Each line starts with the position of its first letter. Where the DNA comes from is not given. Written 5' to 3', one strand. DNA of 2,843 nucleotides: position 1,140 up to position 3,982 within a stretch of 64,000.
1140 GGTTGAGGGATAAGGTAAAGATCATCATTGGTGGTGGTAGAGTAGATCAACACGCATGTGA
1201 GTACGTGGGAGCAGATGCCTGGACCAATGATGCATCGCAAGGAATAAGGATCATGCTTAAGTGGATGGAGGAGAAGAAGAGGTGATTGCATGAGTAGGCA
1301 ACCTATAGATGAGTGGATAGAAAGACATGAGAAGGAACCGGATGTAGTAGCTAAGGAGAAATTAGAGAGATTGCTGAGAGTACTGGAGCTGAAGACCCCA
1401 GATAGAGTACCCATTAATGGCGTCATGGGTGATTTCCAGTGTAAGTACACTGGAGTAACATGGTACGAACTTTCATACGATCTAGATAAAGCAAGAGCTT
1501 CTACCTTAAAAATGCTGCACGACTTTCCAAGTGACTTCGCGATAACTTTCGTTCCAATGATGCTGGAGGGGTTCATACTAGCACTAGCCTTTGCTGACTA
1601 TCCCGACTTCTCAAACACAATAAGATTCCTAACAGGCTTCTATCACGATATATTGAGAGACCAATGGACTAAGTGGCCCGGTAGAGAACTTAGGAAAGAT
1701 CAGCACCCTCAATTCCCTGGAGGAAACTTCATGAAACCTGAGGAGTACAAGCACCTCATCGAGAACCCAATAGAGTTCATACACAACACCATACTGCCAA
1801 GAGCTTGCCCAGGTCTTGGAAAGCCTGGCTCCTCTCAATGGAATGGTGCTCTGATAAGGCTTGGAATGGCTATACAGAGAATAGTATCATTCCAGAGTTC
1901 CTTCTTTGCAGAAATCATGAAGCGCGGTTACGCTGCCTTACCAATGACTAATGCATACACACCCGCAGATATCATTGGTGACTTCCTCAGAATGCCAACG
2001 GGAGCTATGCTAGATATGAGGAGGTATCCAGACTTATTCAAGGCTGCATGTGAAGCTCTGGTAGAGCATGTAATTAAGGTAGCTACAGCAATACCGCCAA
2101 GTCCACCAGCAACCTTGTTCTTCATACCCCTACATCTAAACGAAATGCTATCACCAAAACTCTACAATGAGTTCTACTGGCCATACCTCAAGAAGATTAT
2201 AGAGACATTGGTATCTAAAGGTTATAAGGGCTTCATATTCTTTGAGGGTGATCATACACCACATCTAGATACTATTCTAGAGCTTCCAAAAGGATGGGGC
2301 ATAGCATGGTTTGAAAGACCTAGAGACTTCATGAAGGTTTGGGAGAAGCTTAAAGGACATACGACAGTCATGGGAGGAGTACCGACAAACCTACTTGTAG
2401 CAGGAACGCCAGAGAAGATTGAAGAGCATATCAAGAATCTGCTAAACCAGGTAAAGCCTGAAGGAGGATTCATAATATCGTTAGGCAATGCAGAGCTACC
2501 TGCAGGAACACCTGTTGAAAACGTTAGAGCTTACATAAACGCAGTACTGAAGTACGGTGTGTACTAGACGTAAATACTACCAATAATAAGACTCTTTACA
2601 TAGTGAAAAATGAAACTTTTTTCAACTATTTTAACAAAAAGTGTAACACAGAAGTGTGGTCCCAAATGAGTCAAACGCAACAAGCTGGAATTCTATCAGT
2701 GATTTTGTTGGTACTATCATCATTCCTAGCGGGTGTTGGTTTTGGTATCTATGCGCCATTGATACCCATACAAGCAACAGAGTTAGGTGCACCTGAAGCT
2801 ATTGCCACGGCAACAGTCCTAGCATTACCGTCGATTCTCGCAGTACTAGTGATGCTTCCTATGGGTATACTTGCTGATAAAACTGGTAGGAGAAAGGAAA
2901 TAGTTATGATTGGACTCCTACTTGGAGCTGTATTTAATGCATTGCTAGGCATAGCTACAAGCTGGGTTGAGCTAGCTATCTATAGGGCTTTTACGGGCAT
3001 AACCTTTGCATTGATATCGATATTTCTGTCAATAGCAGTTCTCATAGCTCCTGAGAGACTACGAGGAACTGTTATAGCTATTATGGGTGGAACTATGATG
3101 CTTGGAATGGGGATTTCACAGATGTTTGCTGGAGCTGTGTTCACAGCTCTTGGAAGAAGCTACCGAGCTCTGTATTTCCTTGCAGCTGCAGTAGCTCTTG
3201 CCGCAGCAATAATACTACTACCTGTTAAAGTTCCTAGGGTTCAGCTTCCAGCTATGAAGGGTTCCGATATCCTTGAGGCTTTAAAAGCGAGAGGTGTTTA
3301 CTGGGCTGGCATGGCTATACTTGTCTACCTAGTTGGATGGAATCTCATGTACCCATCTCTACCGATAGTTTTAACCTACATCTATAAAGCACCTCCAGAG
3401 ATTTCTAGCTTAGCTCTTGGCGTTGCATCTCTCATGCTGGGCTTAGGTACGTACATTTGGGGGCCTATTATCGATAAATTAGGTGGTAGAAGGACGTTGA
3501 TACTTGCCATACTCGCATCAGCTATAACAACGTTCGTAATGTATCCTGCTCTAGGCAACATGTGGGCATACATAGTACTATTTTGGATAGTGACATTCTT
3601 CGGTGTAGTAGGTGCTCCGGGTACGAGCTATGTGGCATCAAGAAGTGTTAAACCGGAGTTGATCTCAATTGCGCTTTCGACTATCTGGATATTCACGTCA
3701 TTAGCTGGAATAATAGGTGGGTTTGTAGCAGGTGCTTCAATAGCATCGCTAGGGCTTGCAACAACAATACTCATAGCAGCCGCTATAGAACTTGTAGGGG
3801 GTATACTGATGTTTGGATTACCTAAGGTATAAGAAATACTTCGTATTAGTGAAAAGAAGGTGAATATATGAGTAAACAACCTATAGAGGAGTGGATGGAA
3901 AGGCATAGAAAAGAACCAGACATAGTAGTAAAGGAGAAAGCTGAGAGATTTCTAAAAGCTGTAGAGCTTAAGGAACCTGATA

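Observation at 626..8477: Complete corrinoid methyl-transfer module with embedded MFS importer (Mto/Mtv-like) in a Thermoproteota-like genome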

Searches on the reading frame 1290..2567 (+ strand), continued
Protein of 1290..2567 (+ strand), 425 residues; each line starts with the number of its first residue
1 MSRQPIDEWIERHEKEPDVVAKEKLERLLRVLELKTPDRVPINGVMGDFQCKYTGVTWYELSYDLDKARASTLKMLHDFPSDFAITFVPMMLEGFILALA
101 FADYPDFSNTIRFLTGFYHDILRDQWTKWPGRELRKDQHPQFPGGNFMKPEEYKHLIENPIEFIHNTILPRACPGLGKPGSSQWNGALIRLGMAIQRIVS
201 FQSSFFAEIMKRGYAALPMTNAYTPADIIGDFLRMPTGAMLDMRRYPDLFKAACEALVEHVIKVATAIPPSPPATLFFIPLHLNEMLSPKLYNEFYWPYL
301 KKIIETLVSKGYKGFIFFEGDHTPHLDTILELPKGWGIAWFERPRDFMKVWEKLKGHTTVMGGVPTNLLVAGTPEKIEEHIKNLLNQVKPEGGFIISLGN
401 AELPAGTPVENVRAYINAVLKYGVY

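Call 84: predict_structure(alignment_id=A2)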
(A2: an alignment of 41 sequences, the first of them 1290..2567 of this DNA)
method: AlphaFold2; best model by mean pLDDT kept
length: 425 residues; sequences in the alignment: 41
mean_pLDDT: 95.7   pTM: 0.93
mean pLDDT of the five models: 95.7, 95.4, 95.1, 95.2, 94.3
residues with pLDDT >= 90: 401; 70-90: 23; 50-70: 1; < 50: 0
segments of 3 or more residues with pLDDT < 50: none
pLDDT, mean of each block of 10 residues (from residue 1): 91 96 96 97 95 98 97 97 87 95 91 96 98 97 95 98 97 96 97 96 94 90 97 96 98 98 95 95 91 98 98 96 95 98 95 98 96 98 97 93 95 98 96
secondary structure, 60 per line:
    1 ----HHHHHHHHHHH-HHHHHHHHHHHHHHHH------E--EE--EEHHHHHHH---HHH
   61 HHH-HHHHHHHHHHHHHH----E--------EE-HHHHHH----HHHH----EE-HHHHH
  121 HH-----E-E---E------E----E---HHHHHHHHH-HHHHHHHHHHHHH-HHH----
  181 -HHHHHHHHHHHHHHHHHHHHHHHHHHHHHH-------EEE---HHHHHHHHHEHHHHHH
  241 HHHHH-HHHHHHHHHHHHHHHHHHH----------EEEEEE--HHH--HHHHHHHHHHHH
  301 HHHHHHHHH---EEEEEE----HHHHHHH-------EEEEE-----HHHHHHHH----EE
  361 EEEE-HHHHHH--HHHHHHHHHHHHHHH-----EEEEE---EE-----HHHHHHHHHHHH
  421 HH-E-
elements in order: H5-15 H17-32 H48-54 H58-63 H65-78 H95-100 H105-108 H116-122 H150-158 H160-172 H182-211 E219-221 H225-233 H235-245 H247-265 E276-281 H289-309 E313-318 H323-329 E337-341 H347-354 E359-364 H366-371 H374-388 E394-398 H409-422

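Call 86: fold_search(model_id=the predicted structure, library=pdb)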
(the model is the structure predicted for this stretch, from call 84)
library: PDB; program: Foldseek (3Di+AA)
matches with E <= 10: 790; with E <= 0.001: 26
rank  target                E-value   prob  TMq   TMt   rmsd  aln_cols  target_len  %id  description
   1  6w2o                  1.4e-11  1.00  0.55  0.65   6.5       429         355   15  Crystal structure of uroporphyrinogen III decarboxylate (hemE) from Stenotrophomonas maltophilia (released 2020-04-22)
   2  1uro                  1.8e-10  1.00  0.54  0.63   6.5       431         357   16  UROPORPHYRINOGEN DECARBOXYLASE (released 1998-08-26)
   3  1jph                  2.2e-10  1.00  0.54  0.62   6.5       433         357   15  Ile260Thr mutant of Human UroD, human uroporphyrinogen III decarboxylase (released 2001-12-19)
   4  3gw3                  2.3e-10  1.00  0.56  0.65   6.5       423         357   16  human UROD mutant K297N (released 2009-07-07)
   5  2q71                  2.7e-10  1.00  0.54  0.64   6.2       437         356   15  Uroporphyrinogen Decarboxylase G168R single mutant enzyme in complex with coproporphyrinogen-III (released 2007-06-19)
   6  3gw0                  3.7e-10  1.00  0.57  0.67   6.1       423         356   16  UROD mutant G318R (released 2009-07-07)
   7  1r3y                  3.7e-10  1.00  0.55  0.64   6.3       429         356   15  Uroporphyrinogen Decarboxylase in complex with coproporphyrinogen-III (released 2003-12-09)
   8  1r3s                  4.4e-10  1.00  0.55  0.64   6.3       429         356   15  Uroporphyrinogen Decarboxylase single mutant D86G in complex with coproporphyrinogen-I (released 2003-12-09)
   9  1jpi                  5.7e-10  1.00  0.55  0.64   6.6       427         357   15  Phe232Leu mutant of human UROD, human uroporphyrinogen III decarboxylase (released 2001-12-19)
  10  1jpk                  5.7e-10  1.00  0.53  0.62   6.8       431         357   16  Gly156Asp mutant of Human UroD, human uroporphyrinogen III decarboxylase (released 2001-12-19)
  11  1r3w                  8.7e-10  1.00  0.55  0.64   6.4       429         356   15  Uroporphyrinogen Decarboxylase Y164F mutant in complex with coproporphyrinogen-III (released 2003-12-09)
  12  1r3v                  1.1e-09  1.00  0.57  0.66   5.7       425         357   15  Uroporphyrinogen Decarboxylase single mutant D86E in complex with coproporphyrinogen-I (released 2003-12-09)
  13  3gvv                  1.3e-09  1.00  0.55  0.64   6.6       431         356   14  Single-chain UROD Y164G (GY) mutation (released 2009-07-07)
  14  1r3r                  2.3e-09  1.00  0.55  0.64   6.3       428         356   14  Uroporphyrinogen Decarboxylase with mutation D86N (released 2003-12-09)
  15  4wsh_A                3.1e-09  1.00  0.54  0.63   6.6       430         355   15  Crystal structure of Probable Uroporphyrinogen decarboxylase (UPD) (URO-D) from Pseudomonas aeruginosa (released 2014-11-19)
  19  4ay8_A                8.2e-09  1.00  0.58  0.71   5.5       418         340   16  SeMet-derivative of a methyltransferase from M. mazei (released 2012-10-31)
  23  4ay7_A                2.3e-08  1.00  0.57  0.70   5.8       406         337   16  methyltransferase from Methanosarcina mazei (released 2012-10-31)
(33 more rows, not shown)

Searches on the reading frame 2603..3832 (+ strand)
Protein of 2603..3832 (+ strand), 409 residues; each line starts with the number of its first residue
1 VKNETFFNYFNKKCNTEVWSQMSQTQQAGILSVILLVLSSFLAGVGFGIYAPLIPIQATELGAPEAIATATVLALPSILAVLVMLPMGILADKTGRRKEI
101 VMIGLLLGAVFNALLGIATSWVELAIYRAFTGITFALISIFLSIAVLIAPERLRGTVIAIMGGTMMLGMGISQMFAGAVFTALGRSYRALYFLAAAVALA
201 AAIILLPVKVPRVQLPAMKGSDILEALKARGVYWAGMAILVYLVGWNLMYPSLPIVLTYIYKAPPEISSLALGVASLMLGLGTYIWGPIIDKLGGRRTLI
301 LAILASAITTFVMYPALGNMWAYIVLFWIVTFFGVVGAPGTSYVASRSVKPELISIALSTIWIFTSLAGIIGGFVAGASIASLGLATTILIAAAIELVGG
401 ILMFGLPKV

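Call 3: search_protein_families(library=pfam, proteins=[window:2603-3832:+], max_evalue=0.01)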
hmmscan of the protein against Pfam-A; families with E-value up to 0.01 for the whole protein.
window:2603-3832:+ (409 aa): 3 families
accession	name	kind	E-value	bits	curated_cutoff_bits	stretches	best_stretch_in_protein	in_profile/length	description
PF07690.21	MFS_1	-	4.7e-38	131.4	33.4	2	36-243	1-212/347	Major Facilitator Superfamily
PF12832.13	MFS_1_like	-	5.6e-06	26.1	25.2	2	32-182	213-364/373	MFS_1 like family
PF03137.26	OATP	-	0.00058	18.7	25.8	1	320-381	459-521/545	Organic Anion Transporter Polypeptide (OATP) family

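Call 4: search_protein_families(library=ncbifam, proteins=[window:2603-3832:+], max_evalue=0.01)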
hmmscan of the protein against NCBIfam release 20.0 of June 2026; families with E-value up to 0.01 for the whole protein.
window:2603-3832:+ (409 aa): 11 families
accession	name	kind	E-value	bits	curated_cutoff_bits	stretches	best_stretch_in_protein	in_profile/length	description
TIGR00883.1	2A0106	subfamily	2.9e-08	33.2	443.45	2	239-377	229-372/400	metabolite/H+ symporter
TIGR00895.1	2A0115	subfamily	3.8e-08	32.7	418.55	1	80-204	65-187/398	aromatic acid/H+ symport family MFS transporter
TIGR00900.1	2A0121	subfamily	6.2e-08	32.4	319.6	1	240-404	9-175/364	H+ Antiporter protein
TIGR00880.1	2_A_01_02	superfamily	8.7e-08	32.4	131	1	79-205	10-134/141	multidrug resistance protein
NF012207.0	tet_MFS_H_J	exception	1.1e-06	28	700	1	32-203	4-172/392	Tet(H)/Tet(J) family tetracycline efflux MFS transporter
NF012195.0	tet_MFS_H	exception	1.6e-06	27.5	840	1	32-205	4-174/392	tetracycline efflux MFS transporter Tet(H)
TIGR00899.1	2A0120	subfamily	1.7e-06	27.4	522.3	1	37-404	3-371/375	sugar efflux transporter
TIGR00886.1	2A0108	subfamily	2.8e-06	26.7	311.7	2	50-206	20-179/368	NarK family nitrate/nitrite MFS transporter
TIGR00890.1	2A0111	subfamily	5.3e-05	22.3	374.85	1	269-399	243-374/377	oxalate/formate antiport family MFS transporter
TIGR00879.1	SP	subfamily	0.00034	19.3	237.8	1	67-206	99-244/510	sugar porter family MFS transporter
TIGR00710.1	efflux_Bcr_CflA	subfamily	0.001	18.6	200.9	1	32-136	6-108/385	Bcr/CflA family efflux MFS transporter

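Call 58: find_homologous_proteins(query=window:2666-3832:+, max_evalue=0.00001)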
Query window:2666-3832:+ (388 aa): 27 proteins with E <= 0.00001 among 8000 candidates.
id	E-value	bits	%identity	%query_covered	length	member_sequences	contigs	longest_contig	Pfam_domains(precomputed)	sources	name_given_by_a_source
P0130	1.5e-227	773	100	100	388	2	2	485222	PF07690.22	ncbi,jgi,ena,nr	ncbi:MAG: hypothetical protein DRJ40_01585 [Thermoprotei archaeon]|nr:MAG: hypothetical protein DRJ4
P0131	1.2e-161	556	70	100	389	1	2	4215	PF07690.22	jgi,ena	-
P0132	3.6e-161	555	71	94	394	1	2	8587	PF07690.22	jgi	-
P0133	4.9e-161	554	68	100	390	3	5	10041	PF00083.31,PF07690.22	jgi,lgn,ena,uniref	uniref:MFS transporter n=3 Tax=Ignisphaera aggregans TaxID=334771 RepID=A0A7C5XLA9_9CREN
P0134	2.2e-160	552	69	99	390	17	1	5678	PF07690.22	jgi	jgi:MFS family permease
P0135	2.4e-160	552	67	100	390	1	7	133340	PF00083.31,PF07690.22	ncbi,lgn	ncbi:MAG: MFS transporter [Ignisphaera sp.]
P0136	2.5e-160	552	67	100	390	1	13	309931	PF00083.31,PF07690.22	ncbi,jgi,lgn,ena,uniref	ncbi:MAG: MFS transporter [Ignisphaera sp.]|uniref:MFS transporter n=1 Tax=Ignisphaera aggregans Tax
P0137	3.9e-160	551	71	94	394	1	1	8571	PF07690.22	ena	-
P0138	1.7e-158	546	68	99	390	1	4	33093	PF00083.31,PF07690.22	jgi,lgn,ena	jgi:MFS family permease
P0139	2.2e-157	542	68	99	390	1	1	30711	PF00083.31,PF07690.22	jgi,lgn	jgi:MFS family permease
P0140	1.6e-155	536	66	100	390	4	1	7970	PF07690.22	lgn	-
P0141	3.1e-154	532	67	100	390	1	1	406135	PF00083.31,PF07690.22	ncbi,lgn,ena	-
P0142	1.4e-151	523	66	94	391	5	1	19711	PF07690.22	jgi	-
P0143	6.1e-151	521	66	99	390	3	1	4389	PF00083.31,PF07690.22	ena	-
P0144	2.7e-149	516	64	100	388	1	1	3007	PF00083.31,PF07690.22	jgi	-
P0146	4.7e-148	512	63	100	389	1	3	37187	PF00083.31,PF07690.22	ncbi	ncbi:MAG: MFS transporter [Thermosphaera sp.]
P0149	2.0e-147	510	62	99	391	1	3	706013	PF00083.31,PF07690.22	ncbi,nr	ncbi:MAG: MFS transporter [Ignisphaera sp.]|nr:MFS transporter [Ignisphaera sp.] MCX8167526.1 MFS tr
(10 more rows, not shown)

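Call 59: find_encoding_contigs(protein=P0149, flank=10000, max_places=2)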
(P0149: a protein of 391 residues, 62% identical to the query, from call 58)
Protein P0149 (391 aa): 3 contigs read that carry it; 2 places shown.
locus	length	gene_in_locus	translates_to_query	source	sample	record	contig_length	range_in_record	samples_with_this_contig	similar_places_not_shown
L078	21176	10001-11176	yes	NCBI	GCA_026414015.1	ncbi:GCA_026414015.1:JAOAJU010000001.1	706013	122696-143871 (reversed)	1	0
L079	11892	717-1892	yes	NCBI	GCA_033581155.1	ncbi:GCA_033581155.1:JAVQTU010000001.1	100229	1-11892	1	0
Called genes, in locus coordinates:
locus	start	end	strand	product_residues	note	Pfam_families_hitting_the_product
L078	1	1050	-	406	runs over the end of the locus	PF00753:Lactamase_B (weak), PF19583:ODP, PF00258:Flavodoxin_1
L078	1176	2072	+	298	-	PF03547:Mem_trans (weak)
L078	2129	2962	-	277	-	PF04055:Radical_SAM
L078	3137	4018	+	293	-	PF02915:Rubrerythrin (faint)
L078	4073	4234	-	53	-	-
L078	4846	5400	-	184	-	PF09719:C_GCAxxG_C_C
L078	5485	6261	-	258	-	PF13353:Fer4_12, PF04055:Radical_SAM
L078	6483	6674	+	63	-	-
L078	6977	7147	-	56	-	-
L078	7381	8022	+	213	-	PF02607:B12-binding_2, PF02310:B12-binding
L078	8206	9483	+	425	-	PF01208:URO-D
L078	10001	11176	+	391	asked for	PF00083:Sugar_tr (faint), PF07690:MFS_1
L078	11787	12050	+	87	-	PF01191:RNA_pol_Rpb5_C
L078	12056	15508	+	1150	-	PF04563:RNA_pol_Rpb2_1, PF04561:RNA_pol_Rpb2_2, PF04565:RNA_pol_Rpb2_3, PF04566:RNA_pol_Rpb2_4, PF04567:RNA_pol_Rpb2_5 (weak), PF00562:RNA_pol_Rpb2_6, PF04560:RNA_pol_Rpb2_7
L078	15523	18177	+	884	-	PF04997:RNA_pol_Rpb1_1, PF00623:RNA_pol_Rpb1_2, PF04983:RNA_pol_Rpb1_3, PF05000:RNA_pol_Rpb1_4, PF04998:RNA_pol_Rpb1_5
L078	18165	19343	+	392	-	PF04998:RNA_pol_Rpb1_5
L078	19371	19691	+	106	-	PF01248:Ribosomal_L7Ae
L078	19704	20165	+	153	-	PF07650:KH_2 (faint), PF13083:KH_KhpA-B (faint), PF26594:KH_NusA_2nd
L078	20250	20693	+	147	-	PF00164:Ribosom_S12_S23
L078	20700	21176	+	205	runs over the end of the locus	PF00177:Ribosomal_S7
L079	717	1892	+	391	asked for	PF00083:Sugar_tr (faint), PF07690:MFS_1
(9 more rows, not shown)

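Call 60: find_encoding_contigs(protein=P0146, flank=10000, max_places=2)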
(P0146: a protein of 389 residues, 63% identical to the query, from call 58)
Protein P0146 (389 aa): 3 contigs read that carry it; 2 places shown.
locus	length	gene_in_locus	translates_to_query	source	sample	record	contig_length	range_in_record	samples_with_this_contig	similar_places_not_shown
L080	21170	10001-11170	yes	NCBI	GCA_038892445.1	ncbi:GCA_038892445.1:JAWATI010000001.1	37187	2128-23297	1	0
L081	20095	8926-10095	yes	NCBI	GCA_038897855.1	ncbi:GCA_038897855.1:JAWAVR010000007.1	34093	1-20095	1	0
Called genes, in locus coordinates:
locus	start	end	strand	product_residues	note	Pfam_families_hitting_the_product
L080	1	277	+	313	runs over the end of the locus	-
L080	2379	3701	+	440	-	PF01208:URO-D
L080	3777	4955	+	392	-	PF07690:MFS_1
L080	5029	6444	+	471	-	PF01554:MatE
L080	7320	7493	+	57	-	-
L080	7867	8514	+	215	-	PF02607:B12-binding_2, PF02310:B12-binding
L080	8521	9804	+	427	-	PF01208:URO-D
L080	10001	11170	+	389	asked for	PF07690:MFS_1, PF00083:Sugar_tr (faint), PF07690:MFS_1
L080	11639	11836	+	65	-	-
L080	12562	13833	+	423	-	PF01208:URO-D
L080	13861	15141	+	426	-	PF01208:URO-D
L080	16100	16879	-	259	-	PF02361:CbiQ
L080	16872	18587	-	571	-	PF03193:RsgA_GTPase (faint), PF00005:ABC_tran, PF01637:ATPase_2 (faint), PF02463:SMC_N (faint), PF13191:AAA_16 (faint), PF13238:AAA_18 (faint), PF00005:ABC_tran, PF13304:AAA_21, +2 more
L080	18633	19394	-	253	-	-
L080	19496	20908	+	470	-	PF00294:PfkB, PF08543:Phos_pyr_kin (weak)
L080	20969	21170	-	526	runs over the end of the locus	PF09959:DUF2193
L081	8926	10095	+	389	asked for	PF07690:MFS_1, PF00083:Sugar_tr (faint), PF07690:MFS_1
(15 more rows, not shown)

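Call 79: search_solved_structures(query=window:2666-3832:+, max_evalue=0.001)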
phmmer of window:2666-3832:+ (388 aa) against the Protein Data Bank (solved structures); distinct sequences matched with E-value up to 0.001: 8.
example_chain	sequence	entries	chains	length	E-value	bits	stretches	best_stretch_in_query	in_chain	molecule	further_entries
8wll_A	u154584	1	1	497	0.00018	24.3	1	66-317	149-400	Synaptic vesicular amine transporter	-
8t6a_A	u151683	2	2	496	0.0002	24.2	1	66-380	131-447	Synaptic vesicular amine transporter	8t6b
8t69_A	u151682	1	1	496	0.00022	24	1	66-377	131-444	Synaptic vesicular amine transporter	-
8ucj_A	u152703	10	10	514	0.00023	24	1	66-377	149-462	Synaptic vesicular amine transporter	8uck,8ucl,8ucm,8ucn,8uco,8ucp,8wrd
8wlj_A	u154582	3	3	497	0.00027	23.8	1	66-376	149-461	Synaptic vesicular amine transporter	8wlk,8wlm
8jsw_A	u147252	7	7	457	0.00028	23.7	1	65-377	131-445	Synaptic vesicular amine transporter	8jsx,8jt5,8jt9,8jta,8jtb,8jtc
8x3k_A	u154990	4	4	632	0.00045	23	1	66-377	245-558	Soluble cytochrome b562,Synaptic vesicular amine transporter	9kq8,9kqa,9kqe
8thr_A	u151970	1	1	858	0.0009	22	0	66-376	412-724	fluorescent protein mVenus,Synaptic vesicular amine transporter,GFP nano body,Synaptic ves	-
